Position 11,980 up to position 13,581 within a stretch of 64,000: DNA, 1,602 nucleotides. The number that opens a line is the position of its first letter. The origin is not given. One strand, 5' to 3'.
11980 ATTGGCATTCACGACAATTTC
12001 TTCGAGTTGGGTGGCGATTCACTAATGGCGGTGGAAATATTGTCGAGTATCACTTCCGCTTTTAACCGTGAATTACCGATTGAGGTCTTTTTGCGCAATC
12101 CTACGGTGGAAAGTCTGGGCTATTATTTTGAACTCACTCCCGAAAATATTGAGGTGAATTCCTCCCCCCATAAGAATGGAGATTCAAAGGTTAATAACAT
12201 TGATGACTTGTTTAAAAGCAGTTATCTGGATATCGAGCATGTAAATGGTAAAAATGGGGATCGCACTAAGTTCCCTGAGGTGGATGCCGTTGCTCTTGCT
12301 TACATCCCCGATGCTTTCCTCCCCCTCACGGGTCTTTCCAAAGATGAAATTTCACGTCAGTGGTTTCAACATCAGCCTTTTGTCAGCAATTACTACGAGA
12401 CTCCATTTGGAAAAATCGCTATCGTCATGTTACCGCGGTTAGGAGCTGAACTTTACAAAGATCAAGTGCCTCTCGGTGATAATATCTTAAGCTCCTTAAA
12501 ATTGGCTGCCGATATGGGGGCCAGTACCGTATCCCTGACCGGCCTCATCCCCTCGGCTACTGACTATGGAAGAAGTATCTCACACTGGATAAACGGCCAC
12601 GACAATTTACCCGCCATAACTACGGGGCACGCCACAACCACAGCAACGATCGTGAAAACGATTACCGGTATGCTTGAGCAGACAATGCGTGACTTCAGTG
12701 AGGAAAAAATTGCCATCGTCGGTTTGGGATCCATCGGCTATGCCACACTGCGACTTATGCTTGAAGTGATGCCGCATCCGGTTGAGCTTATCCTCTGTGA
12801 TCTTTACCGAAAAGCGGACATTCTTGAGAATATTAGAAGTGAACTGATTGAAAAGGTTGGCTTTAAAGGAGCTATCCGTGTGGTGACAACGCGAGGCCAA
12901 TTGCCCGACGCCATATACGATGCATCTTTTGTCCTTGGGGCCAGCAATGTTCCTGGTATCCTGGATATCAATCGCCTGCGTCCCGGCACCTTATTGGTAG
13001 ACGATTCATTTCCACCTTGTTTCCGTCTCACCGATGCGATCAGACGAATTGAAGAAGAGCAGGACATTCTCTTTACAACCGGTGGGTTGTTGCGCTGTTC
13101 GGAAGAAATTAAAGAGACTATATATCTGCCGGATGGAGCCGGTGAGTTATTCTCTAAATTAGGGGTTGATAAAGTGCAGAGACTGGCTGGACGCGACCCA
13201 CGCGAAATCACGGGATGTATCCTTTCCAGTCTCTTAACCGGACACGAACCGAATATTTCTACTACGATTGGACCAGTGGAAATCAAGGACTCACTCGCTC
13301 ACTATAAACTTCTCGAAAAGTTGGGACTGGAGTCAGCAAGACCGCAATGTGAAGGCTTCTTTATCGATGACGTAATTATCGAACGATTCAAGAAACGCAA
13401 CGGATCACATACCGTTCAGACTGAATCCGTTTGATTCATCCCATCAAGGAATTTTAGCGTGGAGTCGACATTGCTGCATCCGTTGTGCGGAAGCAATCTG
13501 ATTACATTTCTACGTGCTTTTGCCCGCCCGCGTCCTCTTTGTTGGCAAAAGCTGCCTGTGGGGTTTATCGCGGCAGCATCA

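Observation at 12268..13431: The megasynthase ends in an acyl-ACP-reductase (AAR)-like domain rather than a TE or SDR-type R domain, a candidate new chain-release chemistry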

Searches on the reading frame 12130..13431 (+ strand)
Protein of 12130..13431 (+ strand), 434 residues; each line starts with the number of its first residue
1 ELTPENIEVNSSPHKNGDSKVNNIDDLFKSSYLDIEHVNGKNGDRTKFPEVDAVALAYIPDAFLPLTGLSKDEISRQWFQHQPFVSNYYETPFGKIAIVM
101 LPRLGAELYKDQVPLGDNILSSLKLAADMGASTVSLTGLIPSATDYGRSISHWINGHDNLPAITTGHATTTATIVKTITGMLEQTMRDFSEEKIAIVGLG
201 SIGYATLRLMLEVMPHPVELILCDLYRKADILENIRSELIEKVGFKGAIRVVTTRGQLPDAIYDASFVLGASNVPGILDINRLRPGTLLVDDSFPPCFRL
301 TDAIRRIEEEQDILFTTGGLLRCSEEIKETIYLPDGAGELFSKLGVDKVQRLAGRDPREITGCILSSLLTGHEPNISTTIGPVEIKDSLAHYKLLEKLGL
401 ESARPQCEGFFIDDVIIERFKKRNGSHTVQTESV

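Call 4: search_protein_families(library=pfam, proteins=[window:12130-13431:+], max_evalue=10)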
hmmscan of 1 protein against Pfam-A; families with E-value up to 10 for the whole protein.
window:12130-13431:+ (434 aa): 1 family
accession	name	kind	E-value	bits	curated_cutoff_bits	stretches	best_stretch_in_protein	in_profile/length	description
PF02826.25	2-Hacid_dh_C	-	0.17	11.7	25.1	1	183-212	28-57/178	D-isomer specific 2-hydroxyacid dehydrogenase, NAD binding domain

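Call 5: search_protein_families(library=ncbifam, proteins=[window:12130-13431:+], max_evalue=10)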
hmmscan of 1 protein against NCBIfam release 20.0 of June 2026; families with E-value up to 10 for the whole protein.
window:12130-13431:+ (434 aa): 5 families
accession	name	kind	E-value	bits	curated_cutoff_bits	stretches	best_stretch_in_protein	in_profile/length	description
NF053554.1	prodigi_MAP_PigE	equivalog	4.3e-12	45.2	850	1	98-328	65-277/837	prodigiosin MAP biosynthesis aminotransferase PigE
TIGR04058.1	AcACP_reductase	equivalog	0.00036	20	449.7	1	162-328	126-275/339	long-chain acyl-[acyl-carrier-protein] reductase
TIGR03944.1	dehyd_SbnB_fam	equivalog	0.011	14.7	326.9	1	171-289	115-225/327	2,3-diaminopropionate biosynthesis protein SbnB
TIGR01242.2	TIGR01242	subfamily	0.038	13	500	1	307-347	105-146/362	proteasome-activating nucleotidase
NF003069.1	PRK03992.1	subfamily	0.21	10.7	500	1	307-348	122-164/379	proteasome-activating nucleotidase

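Call 6: search_solved_structures(query=window:12130-13431:+, max_evalue=10, show_alignments=3)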
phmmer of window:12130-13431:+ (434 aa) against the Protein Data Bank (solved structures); distinct sequences matched with E-value up to 10: 9.
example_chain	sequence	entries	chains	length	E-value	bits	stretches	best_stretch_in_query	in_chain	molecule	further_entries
9e4s_A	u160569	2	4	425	8.3e-89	301.7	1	47-427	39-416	Amino acid adenylation domain protein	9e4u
9e4x_A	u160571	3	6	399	1.4e-88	301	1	47-426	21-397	Amino acid adenylation domain protein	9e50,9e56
4ppm_A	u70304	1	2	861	0.00022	23.6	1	100-328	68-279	Aminotransferase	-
1ww8_A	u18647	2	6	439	0.07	15.3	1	161-227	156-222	malate oxidoreductase | 439aa long hypothetical malate oxidoreductase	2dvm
3h4m_A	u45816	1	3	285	0.12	14.6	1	307-365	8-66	Proteasome-activating nucleotidase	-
3whk_A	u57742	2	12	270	0.43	12.7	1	316-376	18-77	Proteasome-activating nucleotidase, 26S protease regulatory subunit 6A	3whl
6ef0_J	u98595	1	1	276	0.62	12.2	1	308-352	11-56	26S proteasome regulatory subunit 8 homolog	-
6ef1_J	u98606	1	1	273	0.65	12.2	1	308-352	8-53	26S proteasome regulatory subunit 8 homolog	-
5eqt_A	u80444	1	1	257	1.3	11.2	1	317-376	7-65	Proteasome-activating nucleotidase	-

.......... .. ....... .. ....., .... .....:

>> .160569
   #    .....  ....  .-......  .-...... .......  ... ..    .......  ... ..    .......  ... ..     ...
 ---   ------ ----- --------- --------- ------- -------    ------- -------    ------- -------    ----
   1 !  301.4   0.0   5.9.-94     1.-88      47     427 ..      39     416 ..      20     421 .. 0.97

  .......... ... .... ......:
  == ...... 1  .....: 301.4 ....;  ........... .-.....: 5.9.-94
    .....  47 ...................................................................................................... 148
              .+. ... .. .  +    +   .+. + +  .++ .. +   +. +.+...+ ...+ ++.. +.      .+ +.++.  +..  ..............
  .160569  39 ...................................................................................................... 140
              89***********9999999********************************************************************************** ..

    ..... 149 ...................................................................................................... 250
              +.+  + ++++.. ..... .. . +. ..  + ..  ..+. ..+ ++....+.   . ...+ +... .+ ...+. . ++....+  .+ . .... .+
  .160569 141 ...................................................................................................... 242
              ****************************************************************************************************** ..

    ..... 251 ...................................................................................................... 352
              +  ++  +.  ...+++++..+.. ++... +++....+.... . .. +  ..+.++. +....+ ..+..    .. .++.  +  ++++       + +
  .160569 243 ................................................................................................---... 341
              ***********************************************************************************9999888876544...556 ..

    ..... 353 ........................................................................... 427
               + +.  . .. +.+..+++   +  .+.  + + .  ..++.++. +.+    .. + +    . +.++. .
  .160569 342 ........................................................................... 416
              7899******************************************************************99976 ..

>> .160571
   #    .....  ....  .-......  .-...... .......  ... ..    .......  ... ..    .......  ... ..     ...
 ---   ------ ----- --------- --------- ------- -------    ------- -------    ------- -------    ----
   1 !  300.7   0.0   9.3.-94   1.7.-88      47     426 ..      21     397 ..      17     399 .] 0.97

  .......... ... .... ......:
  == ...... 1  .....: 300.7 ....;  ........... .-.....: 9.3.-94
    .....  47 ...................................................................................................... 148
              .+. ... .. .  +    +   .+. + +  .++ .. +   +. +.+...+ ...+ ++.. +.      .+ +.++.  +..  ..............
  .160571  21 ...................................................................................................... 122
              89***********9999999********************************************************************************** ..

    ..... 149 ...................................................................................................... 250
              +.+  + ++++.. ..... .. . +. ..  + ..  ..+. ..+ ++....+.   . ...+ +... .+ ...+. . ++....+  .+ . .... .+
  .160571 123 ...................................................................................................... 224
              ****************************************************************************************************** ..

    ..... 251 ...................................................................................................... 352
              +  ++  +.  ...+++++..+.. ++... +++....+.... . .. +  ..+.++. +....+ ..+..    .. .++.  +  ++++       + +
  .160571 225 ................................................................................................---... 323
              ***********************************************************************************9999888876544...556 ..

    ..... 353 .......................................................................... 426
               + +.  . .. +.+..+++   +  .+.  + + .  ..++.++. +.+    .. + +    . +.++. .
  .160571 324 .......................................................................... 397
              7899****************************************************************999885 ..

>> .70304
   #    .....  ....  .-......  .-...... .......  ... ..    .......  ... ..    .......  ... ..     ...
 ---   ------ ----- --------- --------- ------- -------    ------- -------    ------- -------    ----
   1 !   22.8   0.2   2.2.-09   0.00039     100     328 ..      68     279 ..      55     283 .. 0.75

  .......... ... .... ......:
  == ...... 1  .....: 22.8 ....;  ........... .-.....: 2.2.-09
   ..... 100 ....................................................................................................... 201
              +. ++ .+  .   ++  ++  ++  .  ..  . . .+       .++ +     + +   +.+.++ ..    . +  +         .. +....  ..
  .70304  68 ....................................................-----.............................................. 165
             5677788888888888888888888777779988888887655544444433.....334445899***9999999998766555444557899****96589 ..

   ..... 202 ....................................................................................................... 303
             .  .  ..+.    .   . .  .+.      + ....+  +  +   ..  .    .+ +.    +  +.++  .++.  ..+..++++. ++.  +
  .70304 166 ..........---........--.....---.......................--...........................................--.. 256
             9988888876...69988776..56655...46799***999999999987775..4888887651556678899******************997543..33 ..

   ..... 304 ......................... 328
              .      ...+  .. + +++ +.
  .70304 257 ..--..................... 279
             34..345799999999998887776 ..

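Call 7: find_homologous_proteins(query=window:12220-13431:+, max_evalue=0.001)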
Query window:12220-13431:+ (404 aa): 212 proteins with E <= 0.001 among 7927 candidates; the best 120 are listed.
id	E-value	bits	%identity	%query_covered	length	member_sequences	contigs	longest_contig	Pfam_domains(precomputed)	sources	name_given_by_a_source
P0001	8.0e-186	636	86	82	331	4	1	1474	-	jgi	jgi:predicted amino acid dehydrogenase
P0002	1.5e-162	559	62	100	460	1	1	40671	-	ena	-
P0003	2.6e-115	404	49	97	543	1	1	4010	PF00550.32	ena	-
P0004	2.8e-115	404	48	94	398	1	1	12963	-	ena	-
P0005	6.6e-114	399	48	98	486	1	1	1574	PF00550.32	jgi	jgi:acyl carrier protein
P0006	1.7e-111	391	49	94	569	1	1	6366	PF00550.32,PF13193.13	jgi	-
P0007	2.0e-110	388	47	97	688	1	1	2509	PF00550.32,PF00501.35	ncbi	ncbi:MAG: phosphopantetheine-binding protein, partial [Verrucomicrobiota bacterium]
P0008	2.9e-105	371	48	90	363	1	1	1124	-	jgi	jgi:hypothetical protein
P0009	2.0e-101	358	47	91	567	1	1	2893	PF00550.32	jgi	jgi:acyl carrier protein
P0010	5.3e-101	357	44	95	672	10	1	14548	PF00975.27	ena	-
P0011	2.6e-100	354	45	93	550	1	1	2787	PF00550.32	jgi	jgi:acyl carrier protein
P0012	6.7e-100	353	44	94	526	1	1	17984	PF00550.32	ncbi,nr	ncbi:phosphopantetheine-binding protein [Candidatus Halobeggiatoa sp. HSG11]|nr:phosphopantetheine-b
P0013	8.1e-100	353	43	94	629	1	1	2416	PF00550.32,PF13193.13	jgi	jgi:acyl carrier protein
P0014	2.8e-99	351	44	94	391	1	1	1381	-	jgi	jgi:predicted amino acid dehydrogenase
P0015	3.1e-99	351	43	96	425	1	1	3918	-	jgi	jgi:hypothetical protein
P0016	2.9e-98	348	44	94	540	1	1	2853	PF00550.32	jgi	jgi:predicted amino acid dehydrogenase/acyl carrier protein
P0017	3.6e-98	347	44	92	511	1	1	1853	PF00550.32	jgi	jgi:hypothetical protein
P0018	6.9e-98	346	44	94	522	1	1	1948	PF00550.32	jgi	jgi:predicted amino acid dehydrogenase/acyl carrier protein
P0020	3.1e-97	344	45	93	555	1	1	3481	PF00550.32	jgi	jgi:acyl carrier protein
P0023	9.5e-97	343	43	94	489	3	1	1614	PF00550.32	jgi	jgi:hypothetical protein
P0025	3.9e-96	341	40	94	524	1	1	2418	PF00550.32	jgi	jgi:acyl carrier protein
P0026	4.4e-96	340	43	91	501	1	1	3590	PF00550.32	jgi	jgi:hypothetical protein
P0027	5.5e-96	340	47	90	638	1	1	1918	PF00550.32,PF13193.13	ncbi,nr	ncbi:MAG: AMP-binding protein, partial [Symploca sp. SIO2E6]|nr:AMP-binding protein [Symploca sp. SI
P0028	1.0e-95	339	45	91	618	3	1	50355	PF00550.32,PF13193.13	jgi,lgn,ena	jgi:predicted amino acid dehydrogenase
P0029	3.2e-95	338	43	93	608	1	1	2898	PF00550.32,PF13193.13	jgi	jgi:hypothetical protein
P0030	4.3e-95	337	42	98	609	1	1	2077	PF00550.32,PF13193.13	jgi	jgi:predicted amino acid dehydrogenase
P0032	6.5e-95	337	43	95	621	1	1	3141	PF00550.32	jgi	-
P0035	1.1e-94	336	45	91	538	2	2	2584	PF00550.32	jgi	jgi:predicted amino acid dehydrogenase/acyl carrier protein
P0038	7.5e-94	333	45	91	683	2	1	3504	PF07238.20,PF00550.32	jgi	-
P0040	2.7e-93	331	44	92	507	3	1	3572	PF00550.32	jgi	jgi:acyl carrier protein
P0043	5.7e-93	330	44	91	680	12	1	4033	PF07238.20,PF00550.32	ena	-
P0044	5.8e-93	330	44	91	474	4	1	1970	PF00550.32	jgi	jgi:predicted amino acid dehydrogenase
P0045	2.0e-92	328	44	94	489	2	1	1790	PF00550.32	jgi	jgi:hypothetical protein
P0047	2.9e-92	328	42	94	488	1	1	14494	PF00550.32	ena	-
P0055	1.4e-88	316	40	97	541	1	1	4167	PF00550.32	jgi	jgi:hypothetical protein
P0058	1.8e-86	309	42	93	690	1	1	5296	PF08659.17,PF00550.32,PF23297.2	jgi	jgi:acyl carrier protein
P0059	2.9e-86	308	41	94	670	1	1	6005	PF00550.32,PF13193.13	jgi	jgi:hypothetical protein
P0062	5.2e-86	307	39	94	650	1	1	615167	PF00550.32,PF13193.13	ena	-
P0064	1.1e-85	306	41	93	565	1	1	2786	PF00550.32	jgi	jgi:hypothetical protein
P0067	5.7e-85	304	41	94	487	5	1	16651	PF00550.32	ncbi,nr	ncbi:MAG: hypothetical protein F6K65_05510 [Moorea sp. SIO3C2]|nr:hypothetical protein [Moorena sp. 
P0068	9.7e-85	303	41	94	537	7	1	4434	PF00550.32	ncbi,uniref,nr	ncbi:phosphopantetheine-binding protein [Moorena sp. SIO4E2]|uniref:phosphopantetheine-binding prote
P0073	1.8e-84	302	41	97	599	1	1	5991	PF00550.32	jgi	jgi:predicted amino acid dehydrogenase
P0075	3.4e-84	301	41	94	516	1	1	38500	PF00550.32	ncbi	-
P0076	1.0e-83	300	42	93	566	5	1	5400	PF00550.32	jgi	jgi:hypothetical protein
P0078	2.0e-83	299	41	93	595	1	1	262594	PF00550.32,PF13193.13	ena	-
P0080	2.8e-83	298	41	94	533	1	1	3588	PF00550.32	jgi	jgi:predicted amino acid dehydrogenase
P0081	2.9e-83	298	42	93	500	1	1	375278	PF00550.32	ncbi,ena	-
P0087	2.8e-82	295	42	93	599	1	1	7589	PF00550.32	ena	-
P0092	1.2e-80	290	41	92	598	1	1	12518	PF00550.32,PF13193.13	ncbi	-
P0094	2.7e-80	288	40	91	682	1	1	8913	PF00550.32,PF13193.13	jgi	jgi:acyl carrier protein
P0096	3.4e-80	288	41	92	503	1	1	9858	PF00550.32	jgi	jgi:predicted amino acid dehydrogenase/acyl carrier protein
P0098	1.1e-79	287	41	93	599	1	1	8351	PF00550.32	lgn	-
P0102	3.5e-79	285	40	93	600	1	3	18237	PF00550.32,PF13193.13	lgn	-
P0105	1.4e-77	280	39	93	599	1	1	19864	PF00550.32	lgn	-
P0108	2.0e-76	276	39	98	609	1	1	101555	PF00550.32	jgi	jgi:predicted amino acid dehydrogenase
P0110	3.3e-76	275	39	93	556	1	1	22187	PF00550.32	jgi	jgi:predicted amino acid dehydrogenase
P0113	2.8e-75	272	39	93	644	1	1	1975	PF00550.32,PF13193.13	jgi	jgi:hypothetical protein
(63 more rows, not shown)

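Call 31: fold_search(model_id=the predicted structure, library=pdb)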
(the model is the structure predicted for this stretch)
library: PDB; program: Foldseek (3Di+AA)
matches with E <= 10: 1748; with E <= 0.001: 265
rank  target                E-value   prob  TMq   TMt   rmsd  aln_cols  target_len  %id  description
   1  9e4s_A                2.1e-50  1.00  0.93  0.89   1.9       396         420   39  TAD from Carmabin Biosynthetic Pathway - Crystal Form 1 (released 2025-02-26)
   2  9e50_B                1.0e-49  1.00  0.89  0.93   2.2       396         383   39  TAD from Carmabin Biosynthetic Pathway in complex with NAD - Crystal Form 2 (released 2025-02-26)
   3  9e4u_A                2.4e-49  1.00  0.93  0.89   2.4       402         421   38  TAD from Carmabin Biosynthetic Pathway in complex with NADH - Crystal Form 1 (released 2025-02-26)
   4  9e56_B                7.0e-49  1.00  0.90  0.95   2.0       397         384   39  TAD from Carmabin Biosynthetic Pathway with Disulfide between Cys2238 and Dephosphocoenzyme A - Crystal Form 2 (released 2025-02-26)
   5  9e4s_B                7.0e-49  1.00  0.91  0.92   2.0       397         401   39  TAD from Carmabin Biosynthetic Pathway - Crystal Form 1 (released 2025-02-26)
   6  9e4u_B                1.8e-48  1.00  0.91  0.92   1.9       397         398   39  TAD from Carmabin Biosynthetic Pathway in complex with NADH - Crystal Form 1 (released 2025-02-26)
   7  9e50_A                2.8e-48  1.00  0.91  0.94   2.2       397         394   39  TAD from Carmabin Biosynthetic Pathway in complex with NAD - Crystal Form 2 (released 2025-02-26)
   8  9e56_A                3.1e-48  1.00  0.89  0.94   2.4       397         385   39  TAD from Carmabin Biosynthetic Pathway with Disulfide between Cys2238 and Dephosphocoenzyme A - Crystal Form 2 (released 2025-02-26)
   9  9e4x_B                1.4e-47  1.00  0.88  0.94   2.7       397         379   39  TAD from Carmabin Biosynthetic Pathway - Crystal Form 2 (released 2025-02-26)
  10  9e4x_A                5.2e-47  1.00  0.91  0.95   1.9       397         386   39  TAD from Carmabin Biosynthetic Pathway - Crystal Form 2 (released 2025-02-26)
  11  6jzu_A                3.6e-16  1.00  0.61  0.71   5.0       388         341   16  The crystal structure of acyl-acyl carrier protein (acyl-ACP) reductase (AAR) in complex with aldehyde deformylating o (released 2020-04-01)
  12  6jzq_A                3.8e-16  1.00  0.62  0.72   5.4       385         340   17  The crystal structure of acyl-acyl carrier protein (acyl-ACP) reductase (AAR) (released 2020-04-01)
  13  6jzy_A                5.4e-16  1.00  0.62  0.72   5.0       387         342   17  Crystal structure of AAR with NADPH and stearyl in complex with ADO binding a long chain carbohydrate (released 2020-04-01)
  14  6jzz_A                8.7e-16  1.00  0.63  0.73   4.4       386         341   16  The crystal structure of AAR-C294S in complex with ADO. (released 2020-04-01)
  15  6jzq_B                5.0e-15  1.00  0.62  0.71   5.4       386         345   17  The crystal structure of acyl-acyl carrier protein (acyl-ACP) reductase (AAR) (released 2020-04-01)
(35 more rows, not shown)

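Call 32: find_encoding_contigs(protein=P0002, flank=10000, max_places=3)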
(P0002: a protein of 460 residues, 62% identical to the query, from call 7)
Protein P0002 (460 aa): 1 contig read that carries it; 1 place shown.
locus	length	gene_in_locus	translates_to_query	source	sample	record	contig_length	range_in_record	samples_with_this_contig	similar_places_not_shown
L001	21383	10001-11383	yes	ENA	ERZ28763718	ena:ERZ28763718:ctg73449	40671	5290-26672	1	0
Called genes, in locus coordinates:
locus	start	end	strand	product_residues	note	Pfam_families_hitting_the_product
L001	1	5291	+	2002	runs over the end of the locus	PF00109:ketoacyl-synt, PF02801:Ketoacyl-synt_C, PF16197:KAsynt_C_assoc, PF22336:RhiE-like_linker, PF22621:CurL-like_PKS_C, PF00698:Acyl_transf_1, PF21089:PKS_DH_N, PF14765:PS-DH, +9 more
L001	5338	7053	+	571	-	PF13602:ADH_zinc_N_2, PF00106:adh_short, PF08659:KR, PF23297:ACP_SdgA_C, PF00550:PP-binding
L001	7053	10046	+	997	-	PF00668:Condensation, PF00501:AMP-binding, PF00550:PP-binding (faint), PF13193:AMP-binding_C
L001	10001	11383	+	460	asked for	-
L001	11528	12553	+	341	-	PF13469:Sulfotransfer_3, PF00685:Sulfotransfer_1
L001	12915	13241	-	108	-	PF01740:STAS, PF13466:STAS_2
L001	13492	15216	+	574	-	PF13581:HATPase_c_2, PF02518:HATPase_c (faint), PF01590:GAF (weak), PF13185:GAF_2 (weak), PF07228:SpoIIE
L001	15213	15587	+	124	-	PF00072:Response_reg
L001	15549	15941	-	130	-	PF13480:Acetyltransf_6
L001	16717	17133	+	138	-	PF01627:Hpt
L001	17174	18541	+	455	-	PF00919:UPF0004, PF04055:Radical_SAM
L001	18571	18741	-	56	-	-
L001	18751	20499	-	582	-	PF00209:SNF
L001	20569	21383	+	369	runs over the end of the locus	PF03739:LptF_LptG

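Call 35: find_related_loci(query=window:12268-13431:+, collection=genome_contigs, flank=10000)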
Query window:12268-13431:+ (388 aa) in genome_contigs; peptide patterns used: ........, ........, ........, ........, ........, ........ (x = any residue, [..] = any of these).
92 stretches matched a pattern; 2 encode a relative of the query (tblastn E <= 1e-3); 2 distinct loci.
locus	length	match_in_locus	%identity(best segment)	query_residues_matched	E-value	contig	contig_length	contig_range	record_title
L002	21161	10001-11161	88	2-388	0e+0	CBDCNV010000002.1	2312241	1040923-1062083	MAG: Opitutales bacterium isolate bad5a5f1-2e93-4c07-927b-d919c4be9086 genome assembly, contig: contig_2, whole genome s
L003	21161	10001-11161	87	2-388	0e+0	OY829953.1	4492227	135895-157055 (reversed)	MAG: Opitutales bacterium isolate cf0dc631-26ae-4be7-9546-4b6096dd6533 genome assembly, chromosome: 1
